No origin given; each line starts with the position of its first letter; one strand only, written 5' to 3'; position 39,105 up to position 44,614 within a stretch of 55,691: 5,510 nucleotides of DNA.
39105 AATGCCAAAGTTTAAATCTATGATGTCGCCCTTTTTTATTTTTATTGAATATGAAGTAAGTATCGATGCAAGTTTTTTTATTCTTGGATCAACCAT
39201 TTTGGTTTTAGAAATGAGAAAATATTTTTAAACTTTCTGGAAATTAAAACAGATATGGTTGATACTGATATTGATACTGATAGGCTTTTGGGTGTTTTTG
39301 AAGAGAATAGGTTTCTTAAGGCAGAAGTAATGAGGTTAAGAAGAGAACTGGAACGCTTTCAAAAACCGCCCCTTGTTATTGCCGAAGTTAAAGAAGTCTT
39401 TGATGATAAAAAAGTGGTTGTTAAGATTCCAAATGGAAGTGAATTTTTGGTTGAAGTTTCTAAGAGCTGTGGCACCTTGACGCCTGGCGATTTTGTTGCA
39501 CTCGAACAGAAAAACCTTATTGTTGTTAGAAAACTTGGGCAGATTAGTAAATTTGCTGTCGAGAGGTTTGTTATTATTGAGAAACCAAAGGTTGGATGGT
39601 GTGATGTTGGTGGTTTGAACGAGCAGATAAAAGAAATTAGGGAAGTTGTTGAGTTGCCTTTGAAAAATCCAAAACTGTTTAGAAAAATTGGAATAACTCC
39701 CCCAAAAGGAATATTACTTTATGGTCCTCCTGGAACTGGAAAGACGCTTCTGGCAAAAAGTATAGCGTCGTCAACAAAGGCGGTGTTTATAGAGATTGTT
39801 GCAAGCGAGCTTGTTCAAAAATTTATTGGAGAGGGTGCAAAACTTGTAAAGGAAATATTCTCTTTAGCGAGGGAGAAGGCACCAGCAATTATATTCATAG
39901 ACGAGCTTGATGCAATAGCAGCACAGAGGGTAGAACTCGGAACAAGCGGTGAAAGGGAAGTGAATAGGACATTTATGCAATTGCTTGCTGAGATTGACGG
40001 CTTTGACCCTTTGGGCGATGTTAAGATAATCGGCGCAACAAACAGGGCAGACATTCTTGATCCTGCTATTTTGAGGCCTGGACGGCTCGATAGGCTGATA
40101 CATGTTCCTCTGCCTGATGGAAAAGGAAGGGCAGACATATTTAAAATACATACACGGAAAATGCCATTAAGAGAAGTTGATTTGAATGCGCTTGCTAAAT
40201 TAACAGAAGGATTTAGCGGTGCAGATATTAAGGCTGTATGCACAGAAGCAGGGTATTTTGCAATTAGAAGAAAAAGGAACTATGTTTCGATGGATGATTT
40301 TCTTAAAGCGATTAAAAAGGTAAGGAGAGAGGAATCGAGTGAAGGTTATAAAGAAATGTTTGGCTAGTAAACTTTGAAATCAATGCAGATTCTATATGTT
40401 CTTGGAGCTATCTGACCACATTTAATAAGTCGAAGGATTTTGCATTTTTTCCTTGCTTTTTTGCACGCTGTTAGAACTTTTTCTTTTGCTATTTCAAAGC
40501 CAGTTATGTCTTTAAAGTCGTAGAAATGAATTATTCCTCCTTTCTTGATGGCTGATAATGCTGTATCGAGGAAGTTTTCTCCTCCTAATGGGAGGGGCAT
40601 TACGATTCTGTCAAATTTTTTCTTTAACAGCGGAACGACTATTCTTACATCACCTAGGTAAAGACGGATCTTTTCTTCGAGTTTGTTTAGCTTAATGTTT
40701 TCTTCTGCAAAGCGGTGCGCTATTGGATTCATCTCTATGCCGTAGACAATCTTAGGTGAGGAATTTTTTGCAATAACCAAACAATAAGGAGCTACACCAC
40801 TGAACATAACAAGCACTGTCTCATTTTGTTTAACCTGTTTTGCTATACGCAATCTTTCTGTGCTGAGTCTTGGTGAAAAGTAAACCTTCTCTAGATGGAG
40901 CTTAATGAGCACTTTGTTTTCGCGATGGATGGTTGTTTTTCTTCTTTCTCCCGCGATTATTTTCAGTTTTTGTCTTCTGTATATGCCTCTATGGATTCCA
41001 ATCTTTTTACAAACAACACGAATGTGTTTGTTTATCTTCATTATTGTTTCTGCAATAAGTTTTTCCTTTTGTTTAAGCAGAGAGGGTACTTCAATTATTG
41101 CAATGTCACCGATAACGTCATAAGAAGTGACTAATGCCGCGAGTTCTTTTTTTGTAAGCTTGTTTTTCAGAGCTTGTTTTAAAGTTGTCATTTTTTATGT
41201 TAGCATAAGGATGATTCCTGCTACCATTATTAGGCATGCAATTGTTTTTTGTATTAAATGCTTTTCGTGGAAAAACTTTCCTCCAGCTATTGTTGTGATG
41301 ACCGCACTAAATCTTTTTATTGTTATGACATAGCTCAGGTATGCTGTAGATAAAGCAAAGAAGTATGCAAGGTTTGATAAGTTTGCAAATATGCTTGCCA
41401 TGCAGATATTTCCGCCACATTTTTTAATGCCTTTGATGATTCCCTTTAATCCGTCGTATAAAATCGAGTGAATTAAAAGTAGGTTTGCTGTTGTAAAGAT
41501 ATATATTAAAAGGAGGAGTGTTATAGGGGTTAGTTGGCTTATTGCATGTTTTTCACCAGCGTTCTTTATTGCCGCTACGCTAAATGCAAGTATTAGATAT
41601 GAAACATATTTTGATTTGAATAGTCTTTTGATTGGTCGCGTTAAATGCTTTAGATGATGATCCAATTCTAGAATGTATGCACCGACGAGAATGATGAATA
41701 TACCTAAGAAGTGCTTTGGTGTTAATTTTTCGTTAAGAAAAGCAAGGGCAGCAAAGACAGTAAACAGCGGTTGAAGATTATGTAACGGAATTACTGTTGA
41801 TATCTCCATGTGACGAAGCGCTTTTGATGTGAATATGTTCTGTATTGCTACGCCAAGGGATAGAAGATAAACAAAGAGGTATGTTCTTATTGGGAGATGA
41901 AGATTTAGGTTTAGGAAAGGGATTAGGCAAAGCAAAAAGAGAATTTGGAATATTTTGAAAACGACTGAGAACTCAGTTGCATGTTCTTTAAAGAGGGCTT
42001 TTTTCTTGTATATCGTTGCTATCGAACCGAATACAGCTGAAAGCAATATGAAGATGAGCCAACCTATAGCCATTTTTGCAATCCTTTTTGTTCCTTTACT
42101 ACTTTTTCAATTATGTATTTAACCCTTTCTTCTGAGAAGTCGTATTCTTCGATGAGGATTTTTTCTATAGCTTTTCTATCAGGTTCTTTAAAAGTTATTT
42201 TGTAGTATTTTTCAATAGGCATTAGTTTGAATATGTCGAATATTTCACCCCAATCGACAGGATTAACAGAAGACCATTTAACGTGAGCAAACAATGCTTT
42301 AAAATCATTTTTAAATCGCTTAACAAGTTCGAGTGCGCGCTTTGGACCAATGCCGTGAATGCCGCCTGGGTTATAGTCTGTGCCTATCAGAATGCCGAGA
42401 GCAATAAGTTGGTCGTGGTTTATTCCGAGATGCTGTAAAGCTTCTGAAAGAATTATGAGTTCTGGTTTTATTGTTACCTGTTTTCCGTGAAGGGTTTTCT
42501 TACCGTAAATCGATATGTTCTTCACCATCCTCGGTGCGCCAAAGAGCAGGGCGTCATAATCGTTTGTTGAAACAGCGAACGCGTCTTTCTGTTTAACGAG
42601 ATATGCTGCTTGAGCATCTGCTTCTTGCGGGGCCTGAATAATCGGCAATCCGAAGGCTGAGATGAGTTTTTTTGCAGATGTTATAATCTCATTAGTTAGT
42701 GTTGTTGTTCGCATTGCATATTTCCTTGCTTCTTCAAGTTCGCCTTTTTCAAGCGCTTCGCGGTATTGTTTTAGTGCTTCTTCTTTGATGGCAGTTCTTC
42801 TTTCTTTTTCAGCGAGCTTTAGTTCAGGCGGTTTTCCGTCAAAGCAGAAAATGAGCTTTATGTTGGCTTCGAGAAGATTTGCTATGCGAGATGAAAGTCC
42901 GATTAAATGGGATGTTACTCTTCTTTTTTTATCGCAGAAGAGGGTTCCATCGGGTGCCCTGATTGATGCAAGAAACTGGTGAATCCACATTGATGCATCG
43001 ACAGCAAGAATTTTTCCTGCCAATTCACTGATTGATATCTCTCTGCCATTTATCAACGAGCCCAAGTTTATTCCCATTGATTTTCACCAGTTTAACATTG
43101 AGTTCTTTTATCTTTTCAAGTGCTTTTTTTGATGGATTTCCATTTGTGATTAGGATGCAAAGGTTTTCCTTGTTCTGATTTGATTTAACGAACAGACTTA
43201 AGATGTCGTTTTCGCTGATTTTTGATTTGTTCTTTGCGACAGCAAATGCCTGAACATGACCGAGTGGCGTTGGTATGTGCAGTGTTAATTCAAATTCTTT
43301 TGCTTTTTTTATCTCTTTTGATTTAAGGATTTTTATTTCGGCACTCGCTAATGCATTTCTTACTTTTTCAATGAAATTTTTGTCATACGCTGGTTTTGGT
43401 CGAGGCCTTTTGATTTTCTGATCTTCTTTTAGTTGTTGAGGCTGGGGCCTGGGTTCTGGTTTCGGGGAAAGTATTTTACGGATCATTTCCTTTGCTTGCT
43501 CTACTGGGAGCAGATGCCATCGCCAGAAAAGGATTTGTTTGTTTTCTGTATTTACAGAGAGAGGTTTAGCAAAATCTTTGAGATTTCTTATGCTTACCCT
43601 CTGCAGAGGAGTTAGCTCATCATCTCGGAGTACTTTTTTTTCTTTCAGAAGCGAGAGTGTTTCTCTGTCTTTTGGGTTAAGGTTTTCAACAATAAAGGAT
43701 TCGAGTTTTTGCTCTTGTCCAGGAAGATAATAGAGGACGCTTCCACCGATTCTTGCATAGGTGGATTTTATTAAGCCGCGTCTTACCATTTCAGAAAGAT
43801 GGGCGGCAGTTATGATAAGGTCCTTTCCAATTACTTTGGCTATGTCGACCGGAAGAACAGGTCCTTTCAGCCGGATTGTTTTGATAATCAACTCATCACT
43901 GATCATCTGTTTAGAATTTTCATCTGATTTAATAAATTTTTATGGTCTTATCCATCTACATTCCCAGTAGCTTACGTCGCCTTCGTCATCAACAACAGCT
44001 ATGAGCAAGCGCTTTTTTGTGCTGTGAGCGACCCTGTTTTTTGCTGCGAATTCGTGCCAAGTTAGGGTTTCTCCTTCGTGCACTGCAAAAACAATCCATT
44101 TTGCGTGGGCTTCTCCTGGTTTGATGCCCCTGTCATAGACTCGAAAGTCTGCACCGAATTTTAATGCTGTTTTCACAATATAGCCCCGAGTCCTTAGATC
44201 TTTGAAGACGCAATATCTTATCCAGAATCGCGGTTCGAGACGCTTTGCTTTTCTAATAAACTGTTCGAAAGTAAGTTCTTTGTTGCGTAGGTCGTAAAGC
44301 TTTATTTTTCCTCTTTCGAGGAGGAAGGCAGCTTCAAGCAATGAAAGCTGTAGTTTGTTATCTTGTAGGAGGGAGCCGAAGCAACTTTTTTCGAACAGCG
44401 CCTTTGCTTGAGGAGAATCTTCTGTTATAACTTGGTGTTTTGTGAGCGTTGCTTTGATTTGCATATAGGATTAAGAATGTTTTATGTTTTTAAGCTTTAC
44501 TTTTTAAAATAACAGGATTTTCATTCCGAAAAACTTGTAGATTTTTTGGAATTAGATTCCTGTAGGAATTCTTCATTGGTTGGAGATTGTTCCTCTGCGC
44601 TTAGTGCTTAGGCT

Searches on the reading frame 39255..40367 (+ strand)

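Call 11: search_protein_families(library=pfam, max_evalue=0.001, proteins=[window:39255-40367:+])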
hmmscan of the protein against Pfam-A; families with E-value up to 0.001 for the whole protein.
window:39255-40367:+ (370 aa): 10 families
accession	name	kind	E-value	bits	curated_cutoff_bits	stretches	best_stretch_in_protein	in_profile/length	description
PF00004.35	AAA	-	2.1e-41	141.8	21.2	1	153-286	1-131/131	ATPase family associated with various cellular activities (AAA)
PF17862.7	AAA_lid_3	-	1.8e-18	66.2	27.2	1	307-350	1-44/45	AAA+ lid domain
PF16450.11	Prot_ATP_ID_OB_C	-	7.9e-08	32.5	23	1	42-94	1-55/56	Proteasomal ATPase OB C-terminal domain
PF13191.12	AAA_16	-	4.1e-06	27.8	32.6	0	145-185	19-62/167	AAA ATPase domain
PF07728.20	AAA_5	-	2.4e-05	24.8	22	1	153-222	2-79/139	AAA domain (dynein-related subfamily)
PF23902.1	AAA_lid_PRS2_C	-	2.5e-05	24.8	34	1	292-356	4-70/73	PRS2 AAA+ lid C-terminal domain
PF07724.20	AAA_2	-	8.3e-05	23.1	27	1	153-244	6-99/166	AAA domain (Cdc48 subfamily)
PF05496.18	RuvB_N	-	8.3e-05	22.8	27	1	152-224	35-99/159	Holliday junction DNA helicase RuvB P-loop domain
PF13479.12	AAA_24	-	0.00019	21.7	27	0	153-183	5-32/195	AAA domain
PF13401.12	AAA_22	-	0.00036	21.3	27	0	153-253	8-96/130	AAA domain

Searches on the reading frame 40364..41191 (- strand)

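Call 12: search_protein_families(library=pfam, max_evalue=0.001, proteins=[window:40364-41191:-])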
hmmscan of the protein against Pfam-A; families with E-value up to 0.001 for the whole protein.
window:40364-41191:- (275 aa): 4 families
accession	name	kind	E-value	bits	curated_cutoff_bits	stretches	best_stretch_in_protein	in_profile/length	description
PF02475.24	TRM5-TYW2_MTfase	-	1.3e-48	165.4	28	1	87-251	1-162/164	TRM5/TYW2 methyltransferase domain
PF25133.1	TYW2_N_2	-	9.6e-19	67.7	27.7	1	4-83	1-78/79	TYW2 N-terminal domain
PF09445.16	Methyltransf_15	-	0.00011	22.2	22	1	125-210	3-89/165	RNA cap guanine-N2 methyltransferase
PF13847.12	Methyltransf_31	-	0.00033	20.8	27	0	122-227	3-113/145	Methyltransferase domain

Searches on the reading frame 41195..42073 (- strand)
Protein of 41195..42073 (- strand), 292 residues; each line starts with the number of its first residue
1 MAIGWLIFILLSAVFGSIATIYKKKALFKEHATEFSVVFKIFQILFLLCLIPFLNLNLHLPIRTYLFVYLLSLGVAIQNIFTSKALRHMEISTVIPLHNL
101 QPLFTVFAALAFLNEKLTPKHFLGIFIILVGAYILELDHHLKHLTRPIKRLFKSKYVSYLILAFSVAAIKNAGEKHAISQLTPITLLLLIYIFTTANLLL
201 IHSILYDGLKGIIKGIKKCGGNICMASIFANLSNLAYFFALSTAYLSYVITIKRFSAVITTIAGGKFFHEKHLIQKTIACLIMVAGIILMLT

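Call 12: search_protein_families(library=pfam, max_evalue=0.001, proteins=[window:41195-42073:-])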
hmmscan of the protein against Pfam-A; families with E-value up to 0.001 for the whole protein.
window:41195-42073:- (292 aa): 3 families
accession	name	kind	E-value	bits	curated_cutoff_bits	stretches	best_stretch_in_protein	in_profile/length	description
PF00892.27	EamA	-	4.6e-20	72.7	28.2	2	5-135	3-133/135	EamA-like transporter family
PF10639.15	TMEM234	-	1.7e-05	25.3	30.1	0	231-290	51-112/113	Putative transmembrane family 234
PF03151.22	TPT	-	0.00071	19.5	30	0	35-134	30-134/291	Triose-phosphate Transporter family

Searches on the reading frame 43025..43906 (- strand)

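Call 12: search_protein_families(library=pfam, max_evalue=0.001, proteins=[window:43025-43906:-])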
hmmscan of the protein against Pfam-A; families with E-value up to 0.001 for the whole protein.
window:43025-43906:- (293 aa): 1 family
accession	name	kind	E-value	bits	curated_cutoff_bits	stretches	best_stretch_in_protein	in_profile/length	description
PF22722.2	NA-iREase1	-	1.5e-05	25.4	27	1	180-278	3-101/106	NACHT-associated inactive Restriction Endonuclease 1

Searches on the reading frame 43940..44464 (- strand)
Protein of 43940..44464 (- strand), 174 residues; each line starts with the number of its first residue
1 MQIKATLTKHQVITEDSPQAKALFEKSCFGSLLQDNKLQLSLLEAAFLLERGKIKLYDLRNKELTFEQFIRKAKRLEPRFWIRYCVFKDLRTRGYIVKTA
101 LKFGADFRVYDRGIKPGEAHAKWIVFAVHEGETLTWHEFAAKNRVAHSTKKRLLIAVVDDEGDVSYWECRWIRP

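Call 12: search_protein_families(library=pfam, max_evalue=0.001, proteins=[window:43940-44464:-])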
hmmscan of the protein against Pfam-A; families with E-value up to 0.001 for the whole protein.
window:43940-44464:- (174 aa): 2 families
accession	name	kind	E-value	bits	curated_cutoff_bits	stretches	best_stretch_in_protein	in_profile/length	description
PF01974.23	tRNA_int_endo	-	2.8e-30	104.6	27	1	80-166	1-85/85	tRNA intron endonuclease, catalytic C-terminal domain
PF02778.19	tRNA_int_endo_N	-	3e-18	65.5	21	1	3-69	1-66/67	tRNA intron endonuclease, N-terminal domain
